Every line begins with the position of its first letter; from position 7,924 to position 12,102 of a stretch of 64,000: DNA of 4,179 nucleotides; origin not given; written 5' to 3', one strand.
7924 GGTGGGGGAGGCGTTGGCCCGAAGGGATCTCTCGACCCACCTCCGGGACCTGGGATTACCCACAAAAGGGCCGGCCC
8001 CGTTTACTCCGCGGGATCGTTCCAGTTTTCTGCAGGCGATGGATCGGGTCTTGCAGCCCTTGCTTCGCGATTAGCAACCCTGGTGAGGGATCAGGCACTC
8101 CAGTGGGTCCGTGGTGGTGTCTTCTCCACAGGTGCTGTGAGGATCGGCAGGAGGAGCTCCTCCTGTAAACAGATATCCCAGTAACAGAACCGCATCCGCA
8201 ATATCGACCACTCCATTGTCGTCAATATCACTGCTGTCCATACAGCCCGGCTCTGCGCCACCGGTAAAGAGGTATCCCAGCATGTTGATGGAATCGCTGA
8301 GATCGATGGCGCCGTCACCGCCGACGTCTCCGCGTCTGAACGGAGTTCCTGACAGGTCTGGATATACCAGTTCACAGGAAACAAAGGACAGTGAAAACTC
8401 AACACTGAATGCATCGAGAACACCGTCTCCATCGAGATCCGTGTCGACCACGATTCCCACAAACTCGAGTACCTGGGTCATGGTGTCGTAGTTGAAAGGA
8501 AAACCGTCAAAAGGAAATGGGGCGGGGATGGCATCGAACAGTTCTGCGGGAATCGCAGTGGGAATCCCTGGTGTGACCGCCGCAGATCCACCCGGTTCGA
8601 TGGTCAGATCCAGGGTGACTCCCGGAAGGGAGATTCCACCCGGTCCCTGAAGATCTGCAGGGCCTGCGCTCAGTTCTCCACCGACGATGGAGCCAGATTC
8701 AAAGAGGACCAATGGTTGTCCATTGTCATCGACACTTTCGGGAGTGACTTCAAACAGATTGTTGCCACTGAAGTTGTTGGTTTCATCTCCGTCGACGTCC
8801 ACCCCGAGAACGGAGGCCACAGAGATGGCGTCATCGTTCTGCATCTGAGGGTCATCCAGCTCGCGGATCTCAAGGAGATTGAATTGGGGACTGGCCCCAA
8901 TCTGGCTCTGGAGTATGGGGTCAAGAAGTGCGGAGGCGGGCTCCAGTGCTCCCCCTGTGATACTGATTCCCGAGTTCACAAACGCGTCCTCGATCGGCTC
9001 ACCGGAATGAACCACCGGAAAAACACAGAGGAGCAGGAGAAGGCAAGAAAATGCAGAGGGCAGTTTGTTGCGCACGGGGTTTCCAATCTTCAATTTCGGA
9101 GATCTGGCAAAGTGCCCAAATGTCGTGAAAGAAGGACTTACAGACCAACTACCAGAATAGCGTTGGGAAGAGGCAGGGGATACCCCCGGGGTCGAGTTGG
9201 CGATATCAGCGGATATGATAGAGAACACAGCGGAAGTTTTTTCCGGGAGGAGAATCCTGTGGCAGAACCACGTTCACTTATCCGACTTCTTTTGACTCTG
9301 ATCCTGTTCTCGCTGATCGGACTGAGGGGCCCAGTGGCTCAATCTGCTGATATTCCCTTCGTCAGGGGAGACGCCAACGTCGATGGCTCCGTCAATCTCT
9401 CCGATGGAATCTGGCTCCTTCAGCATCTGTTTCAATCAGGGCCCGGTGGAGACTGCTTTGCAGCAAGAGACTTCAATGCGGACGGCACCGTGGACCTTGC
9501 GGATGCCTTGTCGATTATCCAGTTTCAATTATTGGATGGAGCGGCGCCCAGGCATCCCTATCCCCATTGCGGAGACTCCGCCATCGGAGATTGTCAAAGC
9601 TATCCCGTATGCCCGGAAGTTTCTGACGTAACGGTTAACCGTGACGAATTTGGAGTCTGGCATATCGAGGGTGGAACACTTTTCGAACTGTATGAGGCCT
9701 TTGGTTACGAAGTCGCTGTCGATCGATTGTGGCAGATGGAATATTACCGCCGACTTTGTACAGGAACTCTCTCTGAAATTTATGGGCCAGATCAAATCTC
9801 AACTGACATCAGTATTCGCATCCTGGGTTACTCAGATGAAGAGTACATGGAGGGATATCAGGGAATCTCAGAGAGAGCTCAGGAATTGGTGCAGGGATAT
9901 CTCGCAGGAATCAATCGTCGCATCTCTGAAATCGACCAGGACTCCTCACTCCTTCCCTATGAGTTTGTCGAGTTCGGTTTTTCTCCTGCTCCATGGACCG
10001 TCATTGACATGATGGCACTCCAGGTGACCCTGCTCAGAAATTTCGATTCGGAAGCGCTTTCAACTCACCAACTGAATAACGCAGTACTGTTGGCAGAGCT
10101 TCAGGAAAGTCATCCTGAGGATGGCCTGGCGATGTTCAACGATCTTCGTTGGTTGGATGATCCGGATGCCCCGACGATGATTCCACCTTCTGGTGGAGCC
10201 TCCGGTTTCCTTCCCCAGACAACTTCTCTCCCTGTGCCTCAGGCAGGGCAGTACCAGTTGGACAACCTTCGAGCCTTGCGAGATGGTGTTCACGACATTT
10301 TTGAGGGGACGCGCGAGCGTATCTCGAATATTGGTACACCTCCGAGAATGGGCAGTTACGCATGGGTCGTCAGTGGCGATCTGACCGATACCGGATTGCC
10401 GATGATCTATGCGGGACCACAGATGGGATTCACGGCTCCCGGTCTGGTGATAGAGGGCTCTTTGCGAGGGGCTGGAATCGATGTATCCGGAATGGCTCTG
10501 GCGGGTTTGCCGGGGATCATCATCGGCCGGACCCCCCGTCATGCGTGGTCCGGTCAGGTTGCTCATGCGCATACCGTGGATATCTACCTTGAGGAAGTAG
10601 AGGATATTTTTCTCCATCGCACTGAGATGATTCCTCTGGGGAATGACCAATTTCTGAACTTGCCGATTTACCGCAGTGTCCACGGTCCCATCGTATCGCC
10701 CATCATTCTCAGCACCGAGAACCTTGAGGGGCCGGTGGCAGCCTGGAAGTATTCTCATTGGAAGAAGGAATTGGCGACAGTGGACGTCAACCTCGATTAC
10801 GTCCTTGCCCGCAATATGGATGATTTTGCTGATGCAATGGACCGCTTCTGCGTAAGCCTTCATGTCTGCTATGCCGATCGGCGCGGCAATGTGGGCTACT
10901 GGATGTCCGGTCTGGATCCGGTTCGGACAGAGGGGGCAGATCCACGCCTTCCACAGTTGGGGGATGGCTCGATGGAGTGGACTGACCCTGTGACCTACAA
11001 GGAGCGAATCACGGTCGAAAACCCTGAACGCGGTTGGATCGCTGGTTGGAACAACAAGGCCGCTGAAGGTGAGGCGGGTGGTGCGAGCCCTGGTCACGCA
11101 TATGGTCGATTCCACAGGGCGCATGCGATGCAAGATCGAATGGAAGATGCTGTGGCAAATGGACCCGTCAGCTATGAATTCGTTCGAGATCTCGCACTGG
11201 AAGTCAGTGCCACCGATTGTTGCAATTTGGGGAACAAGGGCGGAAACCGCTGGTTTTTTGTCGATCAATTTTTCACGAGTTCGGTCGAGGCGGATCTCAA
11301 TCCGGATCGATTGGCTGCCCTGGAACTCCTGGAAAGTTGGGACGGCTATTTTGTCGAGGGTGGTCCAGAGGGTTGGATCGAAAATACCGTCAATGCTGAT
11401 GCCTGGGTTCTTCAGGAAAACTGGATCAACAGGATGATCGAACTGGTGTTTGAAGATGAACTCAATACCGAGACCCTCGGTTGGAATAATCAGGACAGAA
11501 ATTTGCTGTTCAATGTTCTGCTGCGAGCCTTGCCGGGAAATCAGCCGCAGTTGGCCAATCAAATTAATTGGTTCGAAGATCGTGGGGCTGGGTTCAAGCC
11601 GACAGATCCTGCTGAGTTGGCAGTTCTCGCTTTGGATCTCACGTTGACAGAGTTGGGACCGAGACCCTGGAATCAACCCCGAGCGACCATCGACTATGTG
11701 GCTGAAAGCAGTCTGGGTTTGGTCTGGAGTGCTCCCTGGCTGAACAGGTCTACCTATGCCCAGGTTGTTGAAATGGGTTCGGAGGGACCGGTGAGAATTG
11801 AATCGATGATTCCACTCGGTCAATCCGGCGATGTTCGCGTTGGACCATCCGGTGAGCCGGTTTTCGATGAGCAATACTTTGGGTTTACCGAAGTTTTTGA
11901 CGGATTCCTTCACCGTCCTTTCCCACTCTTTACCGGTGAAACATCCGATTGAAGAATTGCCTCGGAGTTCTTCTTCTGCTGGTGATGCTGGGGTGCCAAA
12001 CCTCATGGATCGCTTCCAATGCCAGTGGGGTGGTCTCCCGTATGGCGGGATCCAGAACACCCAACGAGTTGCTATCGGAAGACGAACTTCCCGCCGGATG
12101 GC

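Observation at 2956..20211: One dockerin-like F-x-RGD duplicated EF-hand module tags five unrelated secreted proteins within 17 kb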

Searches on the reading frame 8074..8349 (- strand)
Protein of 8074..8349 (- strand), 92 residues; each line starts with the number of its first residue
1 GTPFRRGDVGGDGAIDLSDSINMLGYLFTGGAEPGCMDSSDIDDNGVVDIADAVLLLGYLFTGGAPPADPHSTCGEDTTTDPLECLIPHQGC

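Call 7: search_protein_families(library=pfam, proteins=[window:8074-8349:-], max_evalue=10)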
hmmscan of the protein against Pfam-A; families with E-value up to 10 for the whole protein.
seq(92 aa): 4 families
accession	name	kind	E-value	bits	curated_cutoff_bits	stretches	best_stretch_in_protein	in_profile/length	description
PF00404.24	Dockerin_1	-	0.0016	19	22.9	2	7-60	2-56/57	Dockerin type I domain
PF11192.13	DUF2977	-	0.27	11.8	21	1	17-45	5-29/61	Protein of unknown function (DUF2977)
PF17569.7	DUF5475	-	0.36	11.6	25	0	48-62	10-24/81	Family of unknown function (DUF5475)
PF13405.12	EF-hand_6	-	0.54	10.6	25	1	4-19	6-21/30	EF-hand domain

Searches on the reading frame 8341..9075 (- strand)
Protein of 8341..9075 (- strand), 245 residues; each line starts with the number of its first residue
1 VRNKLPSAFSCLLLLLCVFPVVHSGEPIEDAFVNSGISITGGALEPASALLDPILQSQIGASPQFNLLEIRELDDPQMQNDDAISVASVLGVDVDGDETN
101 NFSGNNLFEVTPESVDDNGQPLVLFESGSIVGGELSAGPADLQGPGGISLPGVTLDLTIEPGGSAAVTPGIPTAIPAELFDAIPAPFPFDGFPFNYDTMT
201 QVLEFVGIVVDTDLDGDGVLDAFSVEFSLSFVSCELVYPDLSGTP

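Call 69: search_solved_structures(query=window:8341-9075:-, max_evalue=1)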
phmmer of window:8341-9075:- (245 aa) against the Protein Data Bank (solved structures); distinct sequences matched with E-value up to 1: 2.
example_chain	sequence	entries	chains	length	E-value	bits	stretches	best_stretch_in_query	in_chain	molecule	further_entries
8s9m_A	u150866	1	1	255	0.51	13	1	2-43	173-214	DNA cytosine-N4 methyltransferase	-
8s9n_A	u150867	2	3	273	0.56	12.9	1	2-43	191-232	DNA cytosine-N4 methyltransferase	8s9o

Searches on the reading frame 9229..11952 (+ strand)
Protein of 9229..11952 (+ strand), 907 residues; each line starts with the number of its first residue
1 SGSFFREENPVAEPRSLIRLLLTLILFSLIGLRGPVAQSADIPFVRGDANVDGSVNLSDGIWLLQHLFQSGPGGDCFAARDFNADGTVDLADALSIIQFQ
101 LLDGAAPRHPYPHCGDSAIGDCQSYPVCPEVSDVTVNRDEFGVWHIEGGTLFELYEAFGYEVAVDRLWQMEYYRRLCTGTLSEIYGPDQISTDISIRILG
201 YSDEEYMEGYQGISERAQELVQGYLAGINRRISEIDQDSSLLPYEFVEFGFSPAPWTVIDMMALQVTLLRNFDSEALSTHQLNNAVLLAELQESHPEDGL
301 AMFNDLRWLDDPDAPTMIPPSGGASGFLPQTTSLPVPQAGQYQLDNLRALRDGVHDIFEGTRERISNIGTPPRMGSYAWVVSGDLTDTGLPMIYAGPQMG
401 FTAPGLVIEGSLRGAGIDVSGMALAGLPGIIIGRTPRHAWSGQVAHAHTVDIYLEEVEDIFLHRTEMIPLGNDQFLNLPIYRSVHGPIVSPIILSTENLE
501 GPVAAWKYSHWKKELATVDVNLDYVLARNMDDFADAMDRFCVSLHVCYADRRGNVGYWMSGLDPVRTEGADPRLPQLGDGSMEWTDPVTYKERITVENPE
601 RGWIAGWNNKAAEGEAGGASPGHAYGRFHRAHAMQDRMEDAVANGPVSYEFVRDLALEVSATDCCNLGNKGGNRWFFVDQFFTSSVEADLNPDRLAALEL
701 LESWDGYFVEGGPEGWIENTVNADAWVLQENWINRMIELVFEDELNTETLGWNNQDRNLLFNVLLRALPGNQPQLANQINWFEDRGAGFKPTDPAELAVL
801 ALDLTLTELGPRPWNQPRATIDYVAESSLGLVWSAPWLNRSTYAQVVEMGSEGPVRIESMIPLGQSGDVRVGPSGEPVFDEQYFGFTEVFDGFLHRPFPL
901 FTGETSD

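Call 3: search_protein_families(library=pfam, proteins=[window:9229-11952:+], max_evalue=0.01)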
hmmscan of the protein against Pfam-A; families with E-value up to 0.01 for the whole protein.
window:9229-11952:+ (907 aa): 2 families
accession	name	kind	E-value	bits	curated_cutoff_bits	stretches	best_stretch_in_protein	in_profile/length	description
PF01804.23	Penicil_amidase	-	1.1e-96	325.8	21.3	1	133-868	1-645/675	Penicillin amidase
PF00404.24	Dockerin_1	-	0.00012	22.6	22.9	1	47-98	2-54/57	Dockerin type I domain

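Call 15: search_protein_families(library=ncbifam, proteins=[window:9229-11952:+], max_evalue=1)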
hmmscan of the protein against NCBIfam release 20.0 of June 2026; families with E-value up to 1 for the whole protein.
window:9229-11952:+ (907 aa): 3 families
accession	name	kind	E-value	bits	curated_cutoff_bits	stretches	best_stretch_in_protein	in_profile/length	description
NF051460.1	bi_acylase_PvdQ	equivalog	0.0027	15.6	950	1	375-451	212-289/763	bifunctional acylase PvdQ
NF049990.1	CellobisidaseCelK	equivalog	0.046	11.8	1700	1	43-99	826-881/889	cellulose 1,4-beta-cellobiosidase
NF041540.1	dockerin_GC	domain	0.27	11.6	29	0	40-94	3-57/67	GC-type dockerin domain-anchored protein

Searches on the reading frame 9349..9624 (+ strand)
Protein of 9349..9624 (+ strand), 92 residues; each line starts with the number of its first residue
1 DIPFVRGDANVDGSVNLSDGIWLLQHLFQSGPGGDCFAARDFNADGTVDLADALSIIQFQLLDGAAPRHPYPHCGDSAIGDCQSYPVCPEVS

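Call 7: search_protein_families(library=pfam, proteins=[window:9349-9624:+], max_evalue=10)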
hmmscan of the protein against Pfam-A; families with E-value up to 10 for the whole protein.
seq(92 aa): 1 family
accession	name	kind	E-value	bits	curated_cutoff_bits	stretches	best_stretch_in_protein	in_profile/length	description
PF00404.24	Dockerin_1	-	2.9e-08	34.2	22.9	2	7-58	2-54/57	Dockerin type I domain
